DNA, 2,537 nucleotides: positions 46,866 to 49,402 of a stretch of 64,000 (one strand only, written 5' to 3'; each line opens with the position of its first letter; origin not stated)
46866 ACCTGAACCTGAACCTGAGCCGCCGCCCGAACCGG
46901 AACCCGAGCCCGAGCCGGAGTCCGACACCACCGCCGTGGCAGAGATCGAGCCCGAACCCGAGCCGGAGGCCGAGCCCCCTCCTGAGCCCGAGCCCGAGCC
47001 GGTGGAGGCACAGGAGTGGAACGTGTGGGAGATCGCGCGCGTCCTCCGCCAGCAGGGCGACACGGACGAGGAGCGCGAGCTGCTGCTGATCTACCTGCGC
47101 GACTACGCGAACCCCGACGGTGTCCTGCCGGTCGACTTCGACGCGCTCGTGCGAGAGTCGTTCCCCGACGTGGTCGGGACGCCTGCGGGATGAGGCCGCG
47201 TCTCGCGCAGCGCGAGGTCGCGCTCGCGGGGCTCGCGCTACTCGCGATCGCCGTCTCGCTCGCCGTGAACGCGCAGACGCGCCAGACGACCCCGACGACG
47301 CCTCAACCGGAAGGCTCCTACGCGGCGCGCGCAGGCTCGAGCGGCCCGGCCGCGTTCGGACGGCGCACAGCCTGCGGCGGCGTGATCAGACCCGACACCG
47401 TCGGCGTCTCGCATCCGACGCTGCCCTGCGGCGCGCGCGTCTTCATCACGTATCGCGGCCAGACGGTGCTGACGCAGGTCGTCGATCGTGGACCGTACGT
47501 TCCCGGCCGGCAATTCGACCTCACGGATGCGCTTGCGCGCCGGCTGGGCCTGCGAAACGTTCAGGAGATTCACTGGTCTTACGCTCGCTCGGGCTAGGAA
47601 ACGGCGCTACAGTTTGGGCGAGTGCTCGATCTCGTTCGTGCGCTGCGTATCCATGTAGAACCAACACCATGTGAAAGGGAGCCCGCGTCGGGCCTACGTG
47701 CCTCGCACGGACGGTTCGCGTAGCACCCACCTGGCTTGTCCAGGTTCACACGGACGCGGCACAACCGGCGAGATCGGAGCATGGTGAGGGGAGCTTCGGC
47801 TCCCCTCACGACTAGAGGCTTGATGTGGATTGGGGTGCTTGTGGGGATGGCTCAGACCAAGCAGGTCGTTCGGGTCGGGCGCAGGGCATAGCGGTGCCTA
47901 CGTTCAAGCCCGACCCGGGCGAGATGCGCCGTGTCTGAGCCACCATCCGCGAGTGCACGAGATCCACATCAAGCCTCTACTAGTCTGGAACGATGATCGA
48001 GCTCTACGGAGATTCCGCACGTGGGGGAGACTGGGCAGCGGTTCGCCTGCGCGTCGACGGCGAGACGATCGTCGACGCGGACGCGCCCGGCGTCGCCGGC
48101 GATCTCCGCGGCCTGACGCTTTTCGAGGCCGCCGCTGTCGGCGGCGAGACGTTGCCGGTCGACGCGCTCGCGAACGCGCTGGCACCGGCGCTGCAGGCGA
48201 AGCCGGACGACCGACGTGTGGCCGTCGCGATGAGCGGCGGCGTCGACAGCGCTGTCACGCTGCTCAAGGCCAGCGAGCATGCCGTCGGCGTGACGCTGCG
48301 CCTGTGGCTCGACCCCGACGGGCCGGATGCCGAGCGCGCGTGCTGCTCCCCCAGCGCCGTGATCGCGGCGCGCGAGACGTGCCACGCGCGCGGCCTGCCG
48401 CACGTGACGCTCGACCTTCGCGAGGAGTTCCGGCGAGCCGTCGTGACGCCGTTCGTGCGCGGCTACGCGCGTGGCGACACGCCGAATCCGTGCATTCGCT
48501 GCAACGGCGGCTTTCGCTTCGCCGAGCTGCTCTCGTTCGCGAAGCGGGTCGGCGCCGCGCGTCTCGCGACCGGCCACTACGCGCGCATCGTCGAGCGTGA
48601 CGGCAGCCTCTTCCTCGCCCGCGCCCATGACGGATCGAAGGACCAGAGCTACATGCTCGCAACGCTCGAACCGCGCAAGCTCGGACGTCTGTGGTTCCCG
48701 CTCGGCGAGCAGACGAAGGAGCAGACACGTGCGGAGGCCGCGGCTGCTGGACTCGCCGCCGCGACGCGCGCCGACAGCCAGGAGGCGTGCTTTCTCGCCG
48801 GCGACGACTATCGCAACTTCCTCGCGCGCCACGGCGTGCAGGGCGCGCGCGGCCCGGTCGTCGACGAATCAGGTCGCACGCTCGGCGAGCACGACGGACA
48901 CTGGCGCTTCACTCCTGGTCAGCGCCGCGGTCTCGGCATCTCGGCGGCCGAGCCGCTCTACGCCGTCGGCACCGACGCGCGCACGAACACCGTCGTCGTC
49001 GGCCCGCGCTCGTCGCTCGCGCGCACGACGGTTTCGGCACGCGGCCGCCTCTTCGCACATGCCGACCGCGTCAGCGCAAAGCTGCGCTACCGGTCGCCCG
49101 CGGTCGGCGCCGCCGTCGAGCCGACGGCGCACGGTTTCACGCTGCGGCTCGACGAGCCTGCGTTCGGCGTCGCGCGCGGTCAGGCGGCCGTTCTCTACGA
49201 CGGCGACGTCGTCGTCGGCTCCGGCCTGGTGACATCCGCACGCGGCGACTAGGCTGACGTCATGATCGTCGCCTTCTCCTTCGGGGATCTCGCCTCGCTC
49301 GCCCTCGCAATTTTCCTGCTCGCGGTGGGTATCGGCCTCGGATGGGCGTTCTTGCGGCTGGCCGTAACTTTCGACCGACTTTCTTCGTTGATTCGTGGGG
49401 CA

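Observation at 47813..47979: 167-nt rod-shaped hairpin with perfect 18-bp termini, just upstream of the mnmA -10 box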

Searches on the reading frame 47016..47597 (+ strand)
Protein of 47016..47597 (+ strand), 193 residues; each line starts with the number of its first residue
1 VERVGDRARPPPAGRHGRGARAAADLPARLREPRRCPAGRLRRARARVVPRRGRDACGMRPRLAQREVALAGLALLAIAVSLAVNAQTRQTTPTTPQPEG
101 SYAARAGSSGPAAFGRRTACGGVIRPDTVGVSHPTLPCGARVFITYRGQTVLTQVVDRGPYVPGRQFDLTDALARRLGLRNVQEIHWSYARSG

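Call 11: search_protein_families(library=pfam, proteins=[window:47016-47597:+], max_evalue=0.01)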
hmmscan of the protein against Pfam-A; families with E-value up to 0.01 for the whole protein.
window:47016-47597:+ (193 aa): 1 family
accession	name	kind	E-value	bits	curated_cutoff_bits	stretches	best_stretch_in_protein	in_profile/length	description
PF03330.24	DPBB_1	-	3.4e-10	40.5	28.8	1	112-181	7-75/83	Lytic transglycolase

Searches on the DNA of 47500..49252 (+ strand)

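Call 6: search_rna_families(source=window, start=47500, end=48100, threshold=evalue, max_evalue=10, show_alignments=3)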
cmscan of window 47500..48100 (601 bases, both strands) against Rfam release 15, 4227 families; matches with E-value up to 10: 3.
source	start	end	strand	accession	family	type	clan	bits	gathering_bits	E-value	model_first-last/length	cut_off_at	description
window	47621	47784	+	RF00013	6S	Gene;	-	31.9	46.4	9.9e-05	1-187/187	no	6S / SsrS RNA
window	47763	47910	+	RF01528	CC3513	Gene; sRNA;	-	16.6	40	1.4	1-176/176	no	caulobacter sRNA CC3513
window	48052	48100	+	RF00647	MIR164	Gene; miRNA;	-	13.9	64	9.7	1-68/68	no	MIR164 microRNA precursor family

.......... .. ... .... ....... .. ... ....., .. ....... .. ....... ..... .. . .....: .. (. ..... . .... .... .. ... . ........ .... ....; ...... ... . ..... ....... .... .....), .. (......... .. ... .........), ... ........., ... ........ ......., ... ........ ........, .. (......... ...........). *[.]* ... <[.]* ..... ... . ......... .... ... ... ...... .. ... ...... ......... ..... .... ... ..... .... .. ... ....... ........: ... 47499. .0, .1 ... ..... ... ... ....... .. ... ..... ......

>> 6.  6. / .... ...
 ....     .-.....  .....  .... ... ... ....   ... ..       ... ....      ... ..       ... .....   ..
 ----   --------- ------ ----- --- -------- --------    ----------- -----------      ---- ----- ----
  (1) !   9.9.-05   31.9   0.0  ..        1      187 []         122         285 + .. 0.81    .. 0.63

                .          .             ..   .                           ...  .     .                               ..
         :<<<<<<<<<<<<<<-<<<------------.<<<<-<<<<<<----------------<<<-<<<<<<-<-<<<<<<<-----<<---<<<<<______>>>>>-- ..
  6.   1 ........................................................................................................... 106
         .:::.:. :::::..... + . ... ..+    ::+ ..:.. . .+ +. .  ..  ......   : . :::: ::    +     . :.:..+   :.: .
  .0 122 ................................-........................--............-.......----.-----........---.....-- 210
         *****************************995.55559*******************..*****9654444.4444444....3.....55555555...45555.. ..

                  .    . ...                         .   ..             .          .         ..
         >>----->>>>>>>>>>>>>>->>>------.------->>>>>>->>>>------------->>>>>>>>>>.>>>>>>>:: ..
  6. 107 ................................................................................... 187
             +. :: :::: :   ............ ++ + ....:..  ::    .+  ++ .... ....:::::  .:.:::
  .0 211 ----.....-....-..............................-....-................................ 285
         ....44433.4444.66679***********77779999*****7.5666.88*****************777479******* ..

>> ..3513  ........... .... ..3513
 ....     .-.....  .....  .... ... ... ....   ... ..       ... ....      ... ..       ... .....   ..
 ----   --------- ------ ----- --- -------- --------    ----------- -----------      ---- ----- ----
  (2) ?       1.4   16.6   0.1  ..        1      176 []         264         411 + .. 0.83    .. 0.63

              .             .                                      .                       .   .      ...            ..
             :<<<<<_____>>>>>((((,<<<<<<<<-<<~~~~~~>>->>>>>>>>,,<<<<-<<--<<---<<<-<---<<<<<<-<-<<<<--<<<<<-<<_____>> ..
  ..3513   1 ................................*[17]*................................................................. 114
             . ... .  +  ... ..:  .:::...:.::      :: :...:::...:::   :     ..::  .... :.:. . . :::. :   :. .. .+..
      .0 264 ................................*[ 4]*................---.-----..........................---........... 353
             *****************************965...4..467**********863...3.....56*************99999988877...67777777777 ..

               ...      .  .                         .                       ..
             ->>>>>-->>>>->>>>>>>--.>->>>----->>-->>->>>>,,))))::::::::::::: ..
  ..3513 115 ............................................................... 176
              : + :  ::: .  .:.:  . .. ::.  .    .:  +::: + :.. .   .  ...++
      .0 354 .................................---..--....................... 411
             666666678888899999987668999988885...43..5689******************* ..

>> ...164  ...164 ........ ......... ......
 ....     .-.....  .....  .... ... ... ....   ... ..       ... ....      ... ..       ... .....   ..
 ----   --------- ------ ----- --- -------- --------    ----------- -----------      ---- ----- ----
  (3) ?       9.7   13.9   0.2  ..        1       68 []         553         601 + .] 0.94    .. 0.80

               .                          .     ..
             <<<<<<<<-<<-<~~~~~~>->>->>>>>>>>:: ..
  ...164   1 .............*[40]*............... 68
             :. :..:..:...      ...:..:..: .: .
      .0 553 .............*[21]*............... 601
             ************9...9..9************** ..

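Call 59: search_rna_families(sources=[L212, L220, L240, L142, L148, L183, L199, L196, L167, L164, L213, L217, L178, L216, L149, L189, L173, L160, L159, L187], threshold=gathering)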
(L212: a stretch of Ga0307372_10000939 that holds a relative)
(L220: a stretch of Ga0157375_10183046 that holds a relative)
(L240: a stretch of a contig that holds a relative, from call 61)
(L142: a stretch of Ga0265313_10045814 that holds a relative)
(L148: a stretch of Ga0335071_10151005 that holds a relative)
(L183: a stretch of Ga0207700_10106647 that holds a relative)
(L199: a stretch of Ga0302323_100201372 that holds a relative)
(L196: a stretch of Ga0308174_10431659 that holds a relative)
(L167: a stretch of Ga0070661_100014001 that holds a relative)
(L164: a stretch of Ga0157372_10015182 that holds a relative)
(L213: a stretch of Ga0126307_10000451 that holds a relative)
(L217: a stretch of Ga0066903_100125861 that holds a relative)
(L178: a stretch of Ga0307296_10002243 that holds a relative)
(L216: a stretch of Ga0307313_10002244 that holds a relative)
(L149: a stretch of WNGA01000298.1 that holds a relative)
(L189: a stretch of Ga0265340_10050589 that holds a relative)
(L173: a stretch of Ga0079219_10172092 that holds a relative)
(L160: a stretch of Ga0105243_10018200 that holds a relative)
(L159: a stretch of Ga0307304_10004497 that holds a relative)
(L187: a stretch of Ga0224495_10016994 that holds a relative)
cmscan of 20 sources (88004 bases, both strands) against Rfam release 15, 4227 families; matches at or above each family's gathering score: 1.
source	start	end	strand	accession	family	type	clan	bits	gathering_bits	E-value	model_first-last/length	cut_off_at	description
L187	3334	3518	-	RF00013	6S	Gene;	-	76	46.4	4.6e-13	1-187/187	no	6S / SsrS RNA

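Call 61: search_rna_families(sources=[L220, L240, L142, L148, L183, L199, L196, L167, L217, L216, L149, L189, L173, L160, L159, L187, L001, L002], threshold=evalue, max_evalue=0.01)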
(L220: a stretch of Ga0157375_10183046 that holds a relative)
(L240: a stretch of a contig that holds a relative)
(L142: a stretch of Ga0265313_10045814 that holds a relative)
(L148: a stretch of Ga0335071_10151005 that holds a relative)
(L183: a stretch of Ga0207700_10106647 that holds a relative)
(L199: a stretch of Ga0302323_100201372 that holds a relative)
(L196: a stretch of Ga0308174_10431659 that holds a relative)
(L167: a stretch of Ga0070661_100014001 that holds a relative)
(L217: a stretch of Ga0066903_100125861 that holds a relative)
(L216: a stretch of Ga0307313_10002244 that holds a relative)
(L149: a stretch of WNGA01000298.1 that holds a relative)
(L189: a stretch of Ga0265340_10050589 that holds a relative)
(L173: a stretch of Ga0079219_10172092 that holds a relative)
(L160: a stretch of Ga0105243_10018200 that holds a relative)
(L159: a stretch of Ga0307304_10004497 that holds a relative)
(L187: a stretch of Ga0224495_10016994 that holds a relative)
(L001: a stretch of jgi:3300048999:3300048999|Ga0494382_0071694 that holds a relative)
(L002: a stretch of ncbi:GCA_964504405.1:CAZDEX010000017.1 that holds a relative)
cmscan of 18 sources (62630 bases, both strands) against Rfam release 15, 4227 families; matches with E-value up to 0.01: 13.
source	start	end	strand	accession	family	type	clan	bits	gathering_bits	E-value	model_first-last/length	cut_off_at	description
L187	3334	3518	-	RF00013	6S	Gene;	-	76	46.4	3.3e-13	1-187/187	no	6S / SsrS RNA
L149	563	726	-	RF00013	6S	Gene;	-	44.3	46.4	1.2e-05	1-187/187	no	6S / SsrS RNA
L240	3828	3991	-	RF00013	6S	Gene;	-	44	46.4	1.4e-05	1-187/187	no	6S / SsrS RNA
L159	1223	1381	-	RF00013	6S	Gene;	-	41.6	46.4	5.2e-05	1-187/187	no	6S / SsrS RNA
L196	713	874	+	RF00013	6S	Gene;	-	41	46.4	7.2e-05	1-187/187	no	6S / SsrS RNA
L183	1730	1892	-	RF00013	6S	Gene;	-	39.5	46.4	0.00017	1-187/187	no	6S / SsrS RNA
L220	1431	1594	-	RF00013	6S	Gene;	-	38.4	46.4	0.00029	1-187/187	no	6S / SsrS RNA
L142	1329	1491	+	RF00013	6S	Gene;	-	38.1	46.4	0.00034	1-187/187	no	6S / SsrS RNA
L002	2796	2960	+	RF00013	6S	Gene;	-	37.3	46.4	0.00055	1-187/187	no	6S / SsrS RNA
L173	643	807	+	RF00013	6S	Gene;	-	37.1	46.4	0.0006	1-187/187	no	6S / SsrS RNA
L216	2417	2580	+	RF00013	6S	Gene;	-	35.3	46.4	0.0016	1-187/187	no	6S / SsrS RNA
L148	36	198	+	RF00013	6S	Gene;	-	34.3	46.4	0.0028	1-187/187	no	6S / SsrS RNA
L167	2868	3031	+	RF00013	6S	Gene;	-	34.3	46.4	0.0028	1-187/187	no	6S / SsrS RNA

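Call 63: search_dna_similar(query=window:47813-47979:+, collection=plasmids, mode=distant, max_rows=10)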
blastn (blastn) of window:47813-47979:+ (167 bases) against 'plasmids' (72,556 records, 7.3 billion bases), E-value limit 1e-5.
No match.

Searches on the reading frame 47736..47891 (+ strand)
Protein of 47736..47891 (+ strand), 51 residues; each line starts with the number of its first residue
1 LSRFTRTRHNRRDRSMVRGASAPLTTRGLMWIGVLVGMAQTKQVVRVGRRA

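Call 11: search_protein_families(library=pfam, proteins=[window:47736-47891:+], max_evalue=0.01)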
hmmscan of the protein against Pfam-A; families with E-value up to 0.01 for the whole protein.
window:47736-47891:+ (51 aa): 0 families
